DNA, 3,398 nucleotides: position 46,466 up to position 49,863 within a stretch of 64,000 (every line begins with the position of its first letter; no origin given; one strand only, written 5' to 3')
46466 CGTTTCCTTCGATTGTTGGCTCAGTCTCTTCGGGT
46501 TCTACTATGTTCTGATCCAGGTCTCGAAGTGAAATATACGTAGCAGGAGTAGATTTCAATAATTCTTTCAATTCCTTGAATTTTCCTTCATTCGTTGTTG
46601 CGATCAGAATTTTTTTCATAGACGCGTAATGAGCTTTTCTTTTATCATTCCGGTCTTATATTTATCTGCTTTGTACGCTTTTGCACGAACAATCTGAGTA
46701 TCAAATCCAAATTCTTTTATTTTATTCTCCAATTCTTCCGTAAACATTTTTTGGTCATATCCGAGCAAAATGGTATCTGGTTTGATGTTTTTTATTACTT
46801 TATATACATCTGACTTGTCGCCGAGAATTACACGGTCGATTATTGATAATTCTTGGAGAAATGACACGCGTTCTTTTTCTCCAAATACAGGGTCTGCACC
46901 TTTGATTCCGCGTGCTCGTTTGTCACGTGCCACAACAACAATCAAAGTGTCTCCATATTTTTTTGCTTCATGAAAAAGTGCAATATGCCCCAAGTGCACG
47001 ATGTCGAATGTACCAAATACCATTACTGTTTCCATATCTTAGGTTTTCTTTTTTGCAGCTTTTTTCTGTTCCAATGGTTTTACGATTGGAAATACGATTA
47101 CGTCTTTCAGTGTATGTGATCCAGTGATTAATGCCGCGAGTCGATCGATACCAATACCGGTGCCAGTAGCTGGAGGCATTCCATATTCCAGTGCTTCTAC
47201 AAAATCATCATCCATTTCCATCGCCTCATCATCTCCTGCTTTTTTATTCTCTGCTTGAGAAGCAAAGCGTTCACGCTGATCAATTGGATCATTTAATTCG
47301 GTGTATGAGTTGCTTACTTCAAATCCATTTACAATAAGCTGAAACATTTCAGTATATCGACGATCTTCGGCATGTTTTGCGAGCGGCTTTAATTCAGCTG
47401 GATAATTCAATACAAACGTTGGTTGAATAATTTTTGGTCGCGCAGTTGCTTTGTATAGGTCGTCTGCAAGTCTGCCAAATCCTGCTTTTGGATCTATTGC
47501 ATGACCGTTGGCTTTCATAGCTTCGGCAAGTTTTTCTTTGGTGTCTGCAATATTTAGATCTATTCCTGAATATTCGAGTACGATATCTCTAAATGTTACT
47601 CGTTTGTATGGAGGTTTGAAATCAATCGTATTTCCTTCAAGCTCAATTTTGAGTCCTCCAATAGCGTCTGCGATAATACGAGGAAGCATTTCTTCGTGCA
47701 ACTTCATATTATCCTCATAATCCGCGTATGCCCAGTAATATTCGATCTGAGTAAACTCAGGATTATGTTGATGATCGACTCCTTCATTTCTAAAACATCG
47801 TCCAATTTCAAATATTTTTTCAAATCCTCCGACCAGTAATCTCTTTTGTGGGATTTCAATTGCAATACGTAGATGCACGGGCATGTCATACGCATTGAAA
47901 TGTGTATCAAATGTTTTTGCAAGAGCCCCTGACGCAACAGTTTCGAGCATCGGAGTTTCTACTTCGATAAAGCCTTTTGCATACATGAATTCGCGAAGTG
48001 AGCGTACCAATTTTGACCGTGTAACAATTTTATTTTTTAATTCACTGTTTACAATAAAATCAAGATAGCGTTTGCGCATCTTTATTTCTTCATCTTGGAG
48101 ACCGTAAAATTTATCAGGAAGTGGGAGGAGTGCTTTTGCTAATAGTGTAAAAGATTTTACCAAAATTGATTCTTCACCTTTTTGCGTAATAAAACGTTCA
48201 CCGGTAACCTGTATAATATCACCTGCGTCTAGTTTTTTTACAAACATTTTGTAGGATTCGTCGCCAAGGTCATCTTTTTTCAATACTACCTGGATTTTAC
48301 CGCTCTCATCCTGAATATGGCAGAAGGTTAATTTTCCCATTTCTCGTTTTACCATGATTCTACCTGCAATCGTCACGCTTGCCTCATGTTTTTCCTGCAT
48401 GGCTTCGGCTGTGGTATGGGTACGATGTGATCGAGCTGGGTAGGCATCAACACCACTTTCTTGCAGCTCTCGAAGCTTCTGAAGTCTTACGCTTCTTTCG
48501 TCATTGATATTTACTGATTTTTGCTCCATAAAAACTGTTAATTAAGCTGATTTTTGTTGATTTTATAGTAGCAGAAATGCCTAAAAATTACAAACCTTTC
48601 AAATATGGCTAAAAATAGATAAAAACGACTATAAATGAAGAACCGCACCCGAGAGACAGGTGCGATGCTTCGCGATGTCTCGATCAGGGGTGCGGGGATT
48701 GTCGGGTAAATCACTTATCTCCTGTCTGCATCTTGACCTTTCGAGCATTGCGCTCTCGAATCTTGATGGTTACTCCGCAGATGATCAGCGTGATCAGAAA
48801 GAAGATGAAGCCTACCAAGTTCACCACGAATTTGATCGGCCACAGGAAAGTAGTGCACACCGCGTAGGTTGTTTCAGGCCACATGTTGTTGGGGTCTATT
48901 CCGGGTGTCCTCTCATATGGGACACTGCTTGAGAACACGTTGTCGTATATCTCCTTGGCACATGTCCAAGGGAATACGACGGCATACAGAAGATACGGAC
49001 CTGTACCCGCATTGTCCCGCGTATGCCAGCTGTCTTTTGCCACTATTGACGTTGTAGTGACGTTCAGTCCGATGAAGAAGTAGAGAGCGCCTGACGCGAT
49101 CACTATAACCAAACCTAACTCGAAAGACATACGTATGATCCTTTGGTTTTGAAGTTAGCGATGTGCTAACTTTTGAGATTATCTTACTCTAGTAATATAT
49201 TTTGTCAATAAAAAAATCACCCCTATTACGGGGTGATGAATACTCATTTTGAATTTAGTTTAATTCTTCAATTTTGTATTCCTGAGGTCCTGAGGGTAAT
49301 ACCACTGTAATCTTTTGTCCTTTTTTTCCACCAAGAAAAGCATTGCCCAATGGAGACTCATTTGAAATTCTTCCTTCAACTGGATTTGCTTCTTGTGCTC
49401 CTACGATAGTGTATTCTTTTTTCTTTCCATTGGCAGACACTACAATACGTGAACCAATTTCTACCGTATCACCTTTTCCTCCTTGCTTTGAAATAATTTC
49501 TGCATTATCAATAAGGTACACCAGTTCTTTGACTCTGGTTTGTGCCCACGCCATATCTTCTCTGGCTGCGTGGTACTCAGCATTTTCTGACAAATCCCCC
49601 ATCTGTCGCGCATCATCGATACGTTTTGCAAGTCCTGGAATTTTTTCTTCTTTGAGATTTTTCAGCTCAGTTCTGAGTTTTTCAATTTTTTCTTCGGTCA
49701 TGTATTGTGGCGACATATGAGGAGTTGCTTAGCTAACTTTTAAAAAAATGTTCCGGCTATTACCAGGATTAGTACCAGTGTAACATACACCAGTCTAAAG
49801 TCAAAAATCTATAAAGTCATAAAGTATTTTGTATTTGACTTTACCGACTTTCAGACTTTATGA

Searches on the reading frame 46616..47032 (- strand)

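Call 59: search_protein_families(library=pfam, proteins=[window:46616-47032:-], max_evalue=0.01)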
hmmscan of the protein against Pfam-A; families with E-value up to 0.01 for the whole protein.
window:46616-47032:- (138 aa): 2 families
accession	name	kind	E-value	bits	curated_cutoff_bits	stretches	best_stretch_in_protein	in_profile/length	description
PF01467.32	CTP_transf_like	-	6.9e-18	65.6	21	1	5-132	2-132/133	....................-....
PF06574.18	FAD_syn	-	0.00013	22.3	27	1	2-29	8-35/158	FAD synthetase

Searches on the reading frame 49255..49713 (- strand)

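Call 59: search_protein_families(library=pfam, proteins=[window:49255-49713:-], max_evalue=0.01)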
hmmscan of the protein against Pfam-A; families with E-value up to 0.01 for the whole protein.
window:49255-49713:- (152 aa): 2 families
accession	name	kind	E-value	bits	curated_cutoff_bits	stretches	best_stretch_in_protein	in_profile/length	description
PF03449.20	GreA_GreB_N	-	2.2e-21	76.2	24.5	1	4-73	2-71/71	Transcription elongation factor, N-terminal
PF01272.25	GreA_GreB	-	7.2e-20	71.2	26.9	1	82-150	4-74/77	Transcription elongation factor, GreA/GreB, C-term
